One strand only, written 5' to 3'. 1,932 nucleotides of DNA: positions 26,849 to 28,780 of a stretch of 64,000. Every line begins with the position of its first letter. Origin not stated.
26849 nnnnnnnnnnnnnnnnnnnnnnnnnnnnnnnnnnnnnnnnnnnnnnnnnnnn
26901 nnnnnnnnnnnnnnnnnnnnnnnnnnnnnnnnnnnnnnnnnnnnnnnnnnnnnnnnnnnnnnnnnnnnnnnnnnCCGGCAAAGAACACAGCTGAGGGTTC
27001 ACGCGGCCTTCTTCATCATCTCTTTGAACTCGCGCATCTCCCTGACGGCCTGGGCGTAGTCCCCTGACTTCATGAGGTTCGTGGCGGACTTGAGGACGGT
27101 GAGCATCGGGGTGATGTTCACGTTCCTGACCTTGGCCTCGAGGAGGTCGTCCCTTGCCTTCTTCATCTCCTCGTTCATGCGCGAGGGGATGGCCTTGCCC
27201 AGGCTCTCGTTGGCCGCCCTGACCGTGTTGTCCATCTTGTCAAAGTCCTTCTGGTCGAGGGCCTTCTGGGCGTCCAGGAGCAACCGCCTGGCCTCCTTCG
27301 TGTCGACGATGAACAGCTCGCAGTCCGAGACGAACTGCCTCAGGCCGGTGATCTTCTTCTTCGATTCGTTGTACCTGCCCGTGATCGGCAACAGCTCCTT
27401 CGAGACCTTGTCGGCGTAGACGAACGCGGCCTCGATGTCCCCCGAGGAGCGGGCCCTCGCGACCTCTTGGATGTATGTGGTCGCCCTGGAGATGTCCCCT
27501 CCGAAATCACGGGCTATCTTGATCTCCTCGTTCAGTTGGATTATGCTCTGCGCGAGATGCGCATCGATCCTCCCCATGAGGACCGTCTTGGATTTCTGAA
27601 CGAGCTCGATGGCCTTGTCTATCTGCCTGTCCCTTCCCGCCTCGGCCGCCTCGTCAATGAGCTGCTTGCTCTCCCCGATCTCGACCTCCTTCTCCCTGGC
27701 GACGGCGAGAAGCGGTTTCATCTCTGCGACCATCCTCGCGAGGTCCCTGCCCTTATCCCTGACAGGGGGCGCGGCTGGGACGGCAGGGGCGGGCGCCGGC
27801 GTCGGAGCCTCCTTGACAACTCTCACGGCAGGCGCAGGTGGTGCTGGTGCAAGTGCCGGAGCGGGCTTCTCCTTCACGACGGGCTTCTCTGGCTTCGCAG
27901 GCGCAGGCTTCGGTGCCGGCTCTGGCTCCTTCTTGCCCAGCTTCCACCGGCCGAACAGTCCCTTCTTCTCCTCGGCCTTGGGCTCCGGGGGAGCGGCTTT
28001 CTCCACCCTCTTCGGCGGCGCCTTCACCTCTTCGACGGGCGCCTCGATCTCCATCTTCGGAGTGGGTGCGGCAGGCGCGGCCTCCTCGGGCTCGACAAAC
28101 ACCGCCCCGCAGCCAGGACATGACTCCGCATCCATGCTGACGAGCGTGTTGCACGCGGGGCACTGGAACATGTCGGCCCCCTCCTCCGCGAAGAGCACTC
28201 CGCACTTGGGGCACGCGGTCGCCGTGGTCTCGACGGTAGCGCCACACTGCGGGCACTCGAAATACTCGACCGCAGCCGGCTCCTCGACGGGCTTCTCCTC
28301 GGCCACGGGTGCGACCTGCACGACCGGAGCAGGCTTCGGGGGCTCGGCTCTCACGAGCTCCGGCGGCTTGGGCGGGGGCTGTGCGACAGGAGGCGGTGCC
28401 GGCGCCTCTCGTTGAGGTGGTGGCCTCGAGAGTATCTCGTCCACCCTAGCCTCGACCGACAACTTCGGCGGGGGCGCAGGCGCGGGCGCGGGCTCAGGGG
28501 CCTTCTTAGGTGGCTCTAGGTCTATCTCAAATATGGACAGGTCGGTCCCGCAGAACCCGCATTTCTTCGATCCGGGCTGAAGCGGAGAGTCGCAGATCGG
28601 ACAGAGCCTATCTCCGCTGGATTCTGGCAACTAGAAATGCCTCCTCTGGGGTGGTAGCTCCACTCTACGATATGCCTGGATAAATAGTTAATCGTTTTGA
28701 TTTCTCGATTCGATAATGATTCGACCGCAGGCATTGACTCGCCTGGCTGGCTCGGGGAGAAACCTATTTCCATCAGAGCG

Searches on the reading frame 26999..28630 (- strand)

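Call 7: search_protein_families(library=pfam, proteins=[window:26999-28630:-], max_evalue=0.01)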
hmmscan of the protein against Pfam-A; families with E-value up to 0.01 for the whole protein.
window:26999-28630:- (543 aa): 9 families
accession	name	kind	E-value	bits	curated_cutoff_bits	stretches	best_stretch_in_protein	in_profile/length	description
PF13248.11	Zn_ribbon_3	-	4.6e-15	54.9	27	3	123-145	2-24/26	zinc-ribbon domain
PF12773.13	DZR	-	6.4e-11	42.7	27.3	1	126-175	1-45/45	Double zinc ribbon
PF13240.11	Zn_Ribbon_1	-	2.5e-09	37.1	25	1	126-144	2-20/23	zinc-ribbon domain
PF10571.15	UPF0547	-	5.5e-07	30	29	1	156-179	2-25/26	Uncharacterised protein family UPF0547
PF17032.10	Zn_ribbon_15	-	0.0012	20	28.9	0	119-175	19-73/73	zinc-ribbon family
PF23455.1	DUF7129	-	0.0015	18.7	30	1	122-144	10-34/45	Domain of unknown function (DUF7129)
PF02255.21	PTS_IIA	-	0.0016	19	27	0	443-484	9-50/94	PTS system, Lactose/Cellobiose specific IIA subunit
PF18912.6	DZR_2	-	0.0022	18.2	27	0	126-149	24-48/56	Double zinc ribbon domain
PF10005.14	Zn_ribbon_DZR_6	-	0.0038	18.3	23.4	0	154-177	1-24/93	zinc-ribbon domain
